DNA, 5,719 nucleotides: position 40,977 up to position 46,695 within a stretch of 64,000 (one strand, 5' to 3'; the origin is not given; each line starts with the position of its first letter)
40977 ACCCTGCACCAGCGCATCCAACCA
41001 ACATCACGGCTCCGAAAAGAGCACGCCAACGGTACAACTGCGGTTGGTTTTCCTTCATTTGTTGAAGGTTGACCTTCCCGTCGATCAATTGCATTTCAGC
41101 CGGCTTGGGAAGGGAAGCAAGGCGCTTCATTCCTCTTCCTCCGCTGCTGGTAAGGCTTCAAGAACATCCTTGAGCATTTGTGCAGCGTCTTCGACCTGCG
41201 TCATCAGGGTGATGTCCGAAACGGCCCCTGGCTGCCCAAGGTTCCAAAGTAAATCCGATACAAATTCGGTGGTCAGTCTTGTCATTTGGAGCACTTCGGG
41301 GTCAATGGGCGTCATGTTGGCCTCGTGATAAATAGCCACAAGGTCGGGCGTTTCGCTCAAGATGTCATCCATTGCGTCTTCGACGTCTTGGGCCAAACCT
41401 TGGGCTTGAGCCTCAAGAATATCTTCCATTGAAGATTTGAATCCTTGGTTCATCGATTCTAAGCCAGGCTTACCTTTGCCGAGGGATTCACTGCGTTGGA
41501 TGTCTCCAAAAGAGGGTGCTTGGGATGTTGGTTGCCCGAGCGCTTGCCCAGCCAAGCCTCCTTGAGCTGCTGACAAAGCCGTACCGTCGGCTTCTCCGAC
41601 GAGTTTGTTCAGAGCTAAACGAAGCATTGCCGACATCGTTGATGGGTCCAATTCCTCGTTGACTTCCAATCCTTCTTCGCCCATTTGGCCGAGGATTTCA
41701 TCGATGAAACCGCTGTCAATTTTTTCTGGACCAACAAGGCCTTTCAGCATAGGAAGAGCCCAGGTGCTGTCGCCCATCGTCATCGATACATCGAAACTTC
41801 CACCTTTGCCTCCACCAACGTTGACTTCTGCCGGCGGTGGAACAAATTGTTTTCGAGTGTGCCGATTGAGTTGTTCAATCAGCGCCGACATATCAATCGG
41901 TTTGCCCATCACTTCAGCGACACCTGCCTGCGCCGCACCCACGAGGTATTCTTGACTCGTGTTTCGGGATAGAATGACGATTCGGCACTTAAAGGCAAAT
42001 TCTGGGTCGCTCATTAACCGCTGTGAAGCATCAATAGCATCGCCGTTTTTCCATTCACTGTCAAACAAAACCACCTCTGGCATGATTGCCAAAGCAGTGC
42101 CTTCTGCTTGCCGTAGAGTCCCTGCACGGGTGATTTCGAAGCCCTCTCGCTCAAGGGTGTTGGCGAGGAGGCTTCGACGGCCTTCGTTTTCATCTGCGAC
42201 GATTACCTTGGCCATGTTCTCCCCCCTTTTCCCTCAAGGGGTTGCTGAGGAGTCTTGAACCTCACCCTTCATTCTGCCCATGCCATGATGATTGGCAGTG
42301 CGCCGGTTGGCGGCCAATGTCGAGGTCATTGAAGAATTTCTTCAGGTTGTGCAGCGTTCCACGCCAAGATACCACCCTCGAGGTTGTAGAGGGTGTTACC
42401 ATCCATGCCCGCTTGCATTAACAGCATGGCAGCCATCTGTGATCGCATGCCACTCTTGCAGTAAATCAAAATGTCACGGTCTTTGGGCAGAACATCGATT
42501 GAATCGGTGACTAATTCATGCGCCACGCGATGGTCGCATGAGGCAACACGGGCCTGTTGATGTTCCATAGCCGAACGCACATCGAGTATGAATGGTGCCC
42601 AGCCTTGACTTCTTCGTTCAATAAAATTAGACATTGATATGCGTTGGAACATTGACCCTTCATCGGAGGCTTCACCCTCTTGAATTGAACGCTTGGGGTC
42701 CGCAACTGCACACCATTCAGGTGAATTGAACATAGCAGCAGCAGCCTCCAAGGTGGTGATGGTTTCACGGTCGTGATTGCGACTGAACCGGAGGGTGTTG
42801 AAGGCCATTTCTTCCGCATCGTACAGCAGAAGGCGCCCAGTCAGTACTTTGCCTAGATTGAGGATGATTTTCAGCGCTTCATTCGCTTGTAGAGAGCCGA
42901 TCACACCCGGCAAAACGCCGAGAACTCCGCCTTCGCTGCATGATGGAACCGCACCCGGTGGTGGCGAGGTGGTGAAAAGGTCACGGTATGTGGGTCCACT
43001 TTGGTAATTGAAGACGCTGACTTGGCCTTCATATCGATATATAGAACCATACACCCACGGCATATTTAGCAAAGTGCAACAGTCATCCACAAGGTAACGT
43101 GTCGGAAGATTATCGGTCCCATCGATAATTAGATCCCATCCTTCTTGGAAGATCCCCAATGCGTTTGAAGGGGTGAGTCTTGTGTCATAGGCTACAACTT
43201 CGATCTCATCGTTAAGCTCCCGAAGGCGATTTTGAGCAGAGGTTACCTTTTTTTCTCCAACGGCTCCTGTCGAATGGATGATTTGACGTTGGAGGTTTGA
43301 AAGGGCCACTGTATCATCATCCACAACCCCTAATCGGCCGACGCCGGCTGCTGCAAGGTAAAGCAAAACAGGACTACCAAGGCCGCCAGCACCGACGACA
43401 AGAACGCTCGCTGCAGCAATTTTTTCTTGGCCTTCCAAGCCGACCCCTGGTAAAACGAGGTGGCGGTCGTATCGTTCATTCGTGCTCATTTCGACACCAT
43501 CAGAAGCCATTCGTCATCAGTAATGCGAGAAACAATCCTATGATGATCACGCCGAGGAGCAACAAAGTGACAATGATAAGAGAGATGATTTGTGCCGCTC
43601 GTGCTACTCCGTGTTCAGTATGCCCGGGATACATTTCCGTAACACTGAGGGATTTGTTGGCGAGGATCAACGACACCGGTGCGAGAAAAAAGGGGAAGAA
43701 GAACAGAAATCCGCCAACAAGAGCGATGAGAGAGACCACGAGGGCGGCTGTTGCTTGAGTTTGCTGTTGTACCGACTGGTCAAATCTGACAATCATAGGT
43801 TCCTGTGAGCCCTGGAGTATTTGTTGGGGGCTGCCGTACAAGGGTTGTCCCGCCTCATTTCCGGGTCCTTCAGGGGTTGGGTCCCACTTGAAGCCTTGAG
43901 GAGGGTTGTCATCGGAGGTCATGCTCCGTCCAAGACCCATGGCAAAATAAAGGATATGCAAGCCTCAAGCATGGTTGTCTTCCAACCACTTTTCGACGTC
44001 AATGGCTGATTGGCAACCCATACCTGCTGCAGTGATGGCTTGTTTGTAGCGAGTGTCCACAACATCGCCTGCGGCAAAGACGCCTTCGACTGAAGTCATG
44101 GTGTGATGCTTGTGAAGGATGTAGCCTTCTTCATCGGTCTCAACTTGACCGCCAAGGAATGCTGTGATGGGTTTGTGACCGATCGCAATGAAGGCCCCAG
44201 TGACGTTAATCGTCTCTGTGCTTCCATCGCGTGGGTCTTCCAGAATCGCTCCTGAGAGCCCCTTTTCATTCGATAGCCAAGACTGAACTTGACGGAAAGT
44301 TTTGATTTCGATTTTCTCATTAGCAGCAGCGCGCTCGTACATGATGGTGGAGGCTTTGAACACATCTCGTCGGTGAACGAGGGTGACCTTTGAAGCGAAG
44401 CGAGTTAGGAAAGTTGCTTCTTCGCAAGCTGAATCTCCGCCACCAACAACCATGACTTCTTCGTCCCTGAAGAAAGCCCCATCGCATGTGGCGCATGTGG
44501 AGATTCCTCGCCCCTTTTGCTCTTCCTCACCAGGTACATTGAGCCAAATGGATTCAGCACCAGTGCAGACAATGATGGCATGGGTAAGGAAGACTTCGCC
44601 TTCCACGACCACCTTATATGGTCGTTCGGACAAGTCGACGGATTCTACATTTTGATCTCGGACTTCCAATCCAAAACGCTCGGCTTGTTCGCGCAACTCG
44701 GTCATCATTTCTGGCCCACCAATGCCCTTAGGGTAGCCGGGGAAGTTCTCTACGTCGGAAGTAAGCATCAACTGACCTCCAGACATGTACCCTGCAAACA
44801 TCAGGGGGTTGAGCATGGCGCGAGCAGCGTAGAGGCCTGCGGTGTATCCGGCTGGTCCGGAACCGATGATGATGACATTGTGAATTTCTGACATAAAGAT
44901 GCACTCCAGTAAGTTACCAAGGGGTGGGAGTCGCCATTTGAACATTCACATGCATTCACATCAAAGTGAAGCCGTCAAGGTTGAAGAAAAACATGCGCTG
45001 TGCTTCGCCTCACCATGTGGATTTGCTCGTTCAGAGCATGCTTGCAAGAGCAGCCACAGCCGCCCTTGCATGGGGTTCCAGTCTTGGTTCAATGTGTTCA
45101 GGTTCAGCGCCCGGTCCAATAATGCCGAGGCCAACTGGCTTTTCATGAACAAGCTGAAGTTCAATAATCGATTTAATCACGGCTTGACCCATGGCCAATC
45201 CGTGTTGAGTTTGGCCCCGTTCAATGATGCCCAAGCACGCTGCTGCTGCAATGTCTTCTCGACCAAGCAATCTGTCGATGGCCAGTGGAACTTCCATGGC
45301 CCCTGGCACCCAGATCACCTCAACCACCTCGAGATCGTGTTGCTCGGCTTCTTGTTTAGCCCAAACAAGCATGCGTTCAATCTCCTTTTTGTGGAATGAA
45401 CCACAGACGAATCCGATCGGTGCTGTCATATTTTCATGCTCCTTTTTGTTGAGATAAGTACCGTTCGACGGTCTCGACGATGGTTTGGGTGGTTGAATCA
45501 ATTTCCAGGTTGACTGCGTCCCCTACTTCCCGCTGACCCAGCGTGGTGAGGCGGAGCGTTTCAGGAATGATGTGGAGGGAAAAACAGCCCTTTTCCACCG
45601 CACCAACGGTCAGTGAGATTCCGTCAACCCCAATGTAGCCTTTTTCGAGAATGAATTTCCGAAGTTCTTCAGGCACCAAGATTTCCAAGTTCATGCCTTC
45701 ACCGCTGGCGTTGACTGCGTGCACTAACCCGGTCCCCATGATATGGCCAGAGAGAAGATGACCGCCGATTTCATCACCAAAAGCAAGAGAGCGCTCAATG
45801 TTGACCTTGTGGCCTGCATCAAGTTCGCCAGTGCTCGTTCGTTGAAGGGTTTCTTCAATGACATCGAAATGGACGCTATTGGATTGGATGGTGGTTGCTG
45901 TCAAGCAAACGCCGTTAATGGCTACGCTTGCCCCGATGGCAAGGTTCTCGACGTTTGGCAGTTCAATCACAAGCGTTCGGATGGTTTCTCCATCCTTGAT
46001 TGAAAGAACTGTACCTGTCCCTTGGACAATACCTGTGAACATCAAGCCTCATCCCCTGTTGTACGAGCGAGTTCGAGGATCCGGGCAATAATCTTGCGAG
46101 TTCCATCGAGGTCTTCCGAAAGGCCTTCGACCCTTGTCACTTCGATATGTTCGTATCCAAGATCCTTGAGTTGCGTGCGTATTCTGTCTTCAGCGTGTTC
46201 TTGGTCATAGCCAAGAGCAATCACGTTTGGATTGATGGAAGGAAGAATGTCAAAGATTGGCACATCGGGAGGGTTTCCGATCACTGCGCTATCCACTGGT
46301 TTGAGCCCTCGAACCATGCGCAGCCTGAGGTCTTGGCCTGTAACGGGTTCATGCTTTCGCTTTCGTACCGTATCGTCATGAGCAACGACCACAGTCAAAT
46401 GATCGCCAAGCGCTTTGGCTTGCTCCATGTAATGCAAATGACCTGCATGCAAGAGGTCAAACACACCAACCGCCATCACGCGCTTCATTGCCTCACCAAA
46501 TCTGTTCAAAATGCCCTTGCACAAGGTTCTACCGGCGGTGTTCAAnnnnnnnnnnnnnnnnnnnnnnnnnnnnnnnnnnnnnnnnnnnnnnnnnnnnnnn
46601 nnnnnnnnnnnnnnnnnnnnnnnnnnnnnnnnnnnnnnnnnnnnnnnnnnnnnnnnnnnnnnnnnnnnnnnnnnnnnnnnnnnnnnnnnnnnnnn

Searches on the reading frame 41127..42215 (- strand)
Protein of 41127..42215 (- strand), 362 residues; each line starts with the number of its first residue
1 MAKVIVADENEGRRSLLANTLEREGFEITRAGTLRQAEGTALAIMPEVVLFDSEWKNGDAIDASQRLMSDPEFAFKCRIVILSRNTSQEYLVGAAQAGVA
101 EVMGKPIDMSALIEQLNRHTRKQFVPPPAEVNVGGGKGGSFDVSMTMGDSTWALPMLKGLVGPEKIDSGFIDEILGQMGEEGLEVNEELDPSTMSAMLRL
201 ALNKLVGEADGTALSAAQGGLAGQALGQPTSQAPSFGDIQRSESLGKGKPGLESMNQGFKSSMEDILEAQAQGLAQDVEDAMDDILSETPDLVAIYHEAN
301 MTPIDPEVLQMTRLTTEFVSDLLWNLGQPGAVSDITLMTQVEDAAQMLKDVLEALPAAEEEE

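Call 22: search_protein_families(library=pfam, proteins=[window:41127-42215:-], max_evalue=0.001)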
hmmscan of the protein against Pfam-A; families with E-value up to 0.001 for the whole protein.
window:41127-42215:- (362 aa): 1 family
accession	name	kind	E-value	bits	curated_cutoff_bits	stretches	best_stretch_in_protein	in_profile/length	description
PF00072.30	Response_reg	-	6e-11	42.9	30.2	1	4-116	1-110/111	Response regulator receiver domain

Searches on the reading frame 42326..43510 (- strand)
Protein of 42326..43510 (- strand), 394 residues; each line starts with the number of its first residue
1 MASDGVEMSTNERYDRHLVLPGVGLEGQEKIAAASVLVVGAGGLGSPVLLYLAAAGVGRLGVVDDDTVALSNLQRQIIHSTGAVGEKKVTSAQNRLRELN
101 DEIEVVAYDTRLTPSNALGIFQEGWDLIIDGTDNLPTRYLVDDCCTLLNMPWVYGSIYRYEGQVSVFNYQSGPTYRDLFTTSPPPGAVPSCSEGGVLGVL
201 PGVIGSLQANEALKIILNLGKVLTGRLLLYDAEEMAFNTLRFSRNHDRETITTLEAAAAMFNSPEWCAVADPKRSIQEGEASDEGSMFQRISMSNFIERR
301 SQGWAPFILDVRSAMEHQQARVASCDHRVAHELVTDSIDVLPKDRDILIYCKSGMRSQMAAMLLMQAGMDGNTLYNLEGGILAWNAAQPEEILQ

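Call 22: search_protein_families(library=pfam, proteins=[window:42326-43510:-], max_evalue=0.001)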
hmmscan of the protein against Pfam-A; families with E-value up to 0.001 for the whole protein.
window:42326-43510:- (394 aa): 2 families
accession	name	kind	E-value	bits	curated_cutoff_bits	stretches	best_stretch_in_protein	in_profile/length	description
PF00899.27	ThiF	-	2.4e-75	253.2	28.1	1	14-246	1-233/238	ThiF family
PF00581.25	Rhodanese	-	9e-11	42.6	22.2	1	303-386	12-101/102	Rhodanese-like domain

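Call 95: search_protein_families(library=ncbifam, proteins=[window:42326-43510:-], max_evalue=1e-8)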
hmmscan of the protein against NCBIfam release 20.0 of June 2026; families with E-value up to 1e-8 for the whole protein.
window:42326-43510:- (394 aa): 18 families
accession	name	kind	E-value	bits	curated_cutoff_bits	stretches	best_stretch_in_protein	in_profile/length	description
NF005646.0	PRK07411.1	equivalog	3.7e-117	391.7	633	1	10-387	15-382/390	molybdopterin-synthase adenylyltransferase MoeB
NF006444.0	PRK08762.1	equivalog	1e-112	376.6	449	1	9-267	123-383/387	molybdopterin-synthase adenylyltransferase MoeB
NF005902.0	PRK07878.1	equivalog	1.3e-107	360.1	647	1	11-386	20-383/392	adenylyltransferase/sulfurtransferase MoeZ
NF047750.1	SAMPActivE1UbaA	equivalog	7e-88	294.5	450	1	10-247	9-244/270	SAMP-activating enzyme E1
NF004281.0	PRK05690.1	subfamily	1.2e-83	280.2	266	1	11-250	10-247/250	molybdopterin-synthase adenylyltransferase MoeB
NF004111.0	PRK05600.1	equivalog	2e-77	260.8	437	1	9-382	17-369/371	ThiF family adenylyltransferase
TIGR02356.1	adenyl_thiF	equivalog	4.9e-72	241.6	275.25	1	13-216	1-203/203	thiazole biosynthesis adenylyltransferase ThiF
TIGR02355.1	moeB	equivalog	2.7e-61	207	376.55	1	13-246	4-235/240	molybdopterin-synthase adenylyltransferase MoeB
NF006204.0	PRK08328.1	equivalog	7.5e-45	153.3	339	1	11-238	7-227/231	hypothetical protein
NF009123.0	PRK12475.1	subfamily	1.1e-38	133.3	510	1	11-246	2-236/338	MoeB/ThiF family adenylyltransferase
NF006395.0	PRK08644.1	equivalog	5.5e-23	81.7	159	1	26-140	23-135/215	sulfur carrier protein ThiS adenylyltransferase ThiF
TIGR02354.1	thiF_fam2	equivalog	4.5e-17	62.6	152.2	1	28-141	16-127/200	thiamine biosynthesis protein ThiF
NF006077.0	PRK08223.1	equivalog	2.3e-16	59.6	266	1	23-141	18-137/296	hypothetical protein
NF011696.0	PRK15116.1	equivalog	3.5e-16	59.7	304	1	29-146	26-143/268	tRNA cyclic N6-threonylcarbamoyladenosine(37) synthase TcdA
TIGR01408.1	Ube1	subfamily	1.8e-15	55.8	750.05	1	11-152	399-546/1008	ubiquitin-activating enzyme E1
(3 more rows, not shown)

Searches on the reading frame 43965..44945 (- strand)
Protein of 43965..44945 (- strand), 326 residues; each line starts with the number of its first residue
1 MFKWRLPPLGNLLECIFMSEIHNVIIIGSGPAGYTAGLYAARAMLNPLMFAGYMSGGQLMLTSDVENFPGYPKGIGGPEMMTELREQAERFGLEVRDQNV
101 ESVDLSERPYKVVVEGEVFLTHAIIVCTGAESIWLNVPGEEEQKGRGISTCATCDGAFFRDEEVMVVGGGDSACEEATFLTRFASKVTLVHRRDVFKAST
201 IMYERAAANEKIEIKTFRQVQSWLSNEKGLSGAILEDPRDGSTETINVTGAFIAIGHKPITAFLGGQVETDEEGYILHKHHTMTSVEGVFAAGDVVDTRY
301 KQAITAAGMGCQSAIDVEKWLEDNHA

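Call 22: search_protein_families(library=pfam, proteins=[window:43965-44945:-], max_evalue=0.001)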
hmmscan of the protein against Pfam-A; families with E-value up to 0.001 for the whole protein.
window:43965-44945:- (326 aa): 6 families
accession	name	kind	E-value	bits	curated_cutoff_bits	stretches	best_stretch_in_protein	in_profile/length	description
PF07992.20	Pyr_redox_2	-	1.9e-46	159.3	26.1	1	23-310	2-291/291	Pyridine nucleotide-disulphide oxidoreductase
PF13738.12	Pyr_redox_3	-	3.4e-20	72.9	30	1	76-293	79-305/305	Pyridine nucleotide-disulphide oxidoreductase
PF00070.33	Pyr_redox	-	3e-15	56.9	22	1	164-231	2-75/82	Pyridine nucleotide-disulphide oxidoreductase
PF01134.28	GIDA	-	3.3e-06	26.9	22.1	0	23-51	1-29/391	Glucose inhibited division protein A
PF01266.30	DAO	-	0.0002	21.4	27.9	0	79-133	150-207/353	FAD dependent oxidoreductase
PF00890.30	FAD_binding_2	-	0.00051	19.8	20.4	0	24-46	2-24/414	FAD binding domain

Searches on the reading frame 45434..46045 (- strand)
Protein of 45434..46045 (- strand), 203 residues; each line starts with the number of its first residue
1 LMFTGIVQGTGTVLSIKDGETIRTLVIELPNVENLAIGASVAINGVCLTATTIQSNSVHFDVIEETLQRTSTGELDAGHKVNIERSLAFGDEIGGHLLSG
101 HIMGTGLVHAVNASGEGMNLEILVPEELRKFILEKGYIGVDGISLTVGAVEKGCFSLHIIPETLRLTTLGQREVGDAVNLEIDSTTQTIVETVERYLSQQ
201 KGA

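Call 62: search_protein_families(library=pfam, proteins=[window:45434-46045:-], max_evalue=0.001)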
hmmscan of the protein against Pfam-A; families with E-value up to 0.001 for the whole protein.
window:45434-46045:- (203 aa): 1 family
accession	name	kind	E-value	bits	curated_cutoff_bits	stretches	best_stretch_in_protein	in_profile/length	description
PF00677.23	Lum_binding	-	2.5e-46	156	27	2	99-183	1-86/86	Lumazine binding domain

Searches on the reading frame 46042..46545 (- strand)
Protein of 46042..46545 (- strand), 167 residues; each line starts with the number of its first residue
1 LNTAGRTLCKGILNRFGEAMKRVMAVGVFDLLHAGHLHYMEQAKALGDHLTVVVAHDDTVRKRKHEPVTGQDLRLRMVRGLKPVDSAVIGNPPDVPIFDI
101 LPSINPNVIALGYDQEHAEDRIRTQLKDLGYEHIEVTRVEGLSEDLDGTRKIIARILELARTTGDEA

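Call 62: search_protein_families(library=pfam, proteins=[window:46042-46545:-], max_evalue=0.001)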
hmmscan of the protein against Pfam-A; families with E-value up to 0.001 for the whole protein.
window:46042-46545:- (167 aa): 2 families
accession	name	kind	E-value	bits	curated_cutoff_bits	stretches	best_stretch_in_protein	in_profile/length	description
PF01467.32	CTP_transf_like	-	6.9e-16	59.1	21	1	24-116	1-91/133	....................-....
PF06574.18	FAD_syn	-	0.00093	19.5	27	0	21-52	7-41/158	FAD synthetase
